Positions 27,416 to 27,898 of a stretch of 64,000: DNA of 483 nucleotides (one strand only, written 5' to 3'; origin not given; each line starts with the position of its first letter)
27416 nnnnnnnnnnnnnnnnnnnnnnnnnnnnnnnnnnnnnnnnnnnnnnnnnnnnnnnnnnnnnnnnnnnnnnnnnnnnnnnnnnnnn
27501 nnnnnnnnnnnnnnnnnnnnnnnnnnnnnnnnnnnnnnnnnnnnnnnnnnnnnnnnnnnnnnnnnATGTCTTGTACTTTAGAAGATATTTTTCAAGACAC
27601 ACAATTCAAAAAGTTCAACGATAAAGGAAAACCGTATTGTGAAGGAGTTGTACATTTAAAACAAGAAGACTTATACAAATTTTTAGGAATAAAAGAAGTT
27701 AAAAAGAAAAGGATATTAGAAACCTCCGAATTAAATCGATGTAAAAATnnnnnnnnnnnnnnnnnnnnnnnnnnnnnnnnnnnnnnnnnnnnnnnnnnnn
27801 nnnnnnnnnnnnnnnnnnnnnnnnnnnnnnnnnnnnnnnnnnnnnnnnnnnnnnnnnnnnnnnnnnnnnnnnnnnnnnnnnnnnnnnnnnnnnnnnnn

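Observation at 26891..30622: ~78-bp direct repeats bracketing a histone-H3-variant gene, a SAM-domain ORF, an assembly gap and a large uncharacterised ORF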

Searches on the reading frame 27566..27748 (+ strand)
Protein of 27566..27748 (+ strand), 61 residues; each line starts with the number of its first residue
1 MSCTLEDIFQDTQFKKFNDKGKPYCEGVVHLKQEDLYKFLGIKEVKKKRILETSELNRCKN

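Call 7: search_protein_families(library=pfam, proteins=[window:27566-27748:+], max_evalue=0.1)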
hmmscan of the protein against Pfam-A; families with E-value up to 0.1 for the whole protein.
window:27566-27748:+ (61 aa): 0 families
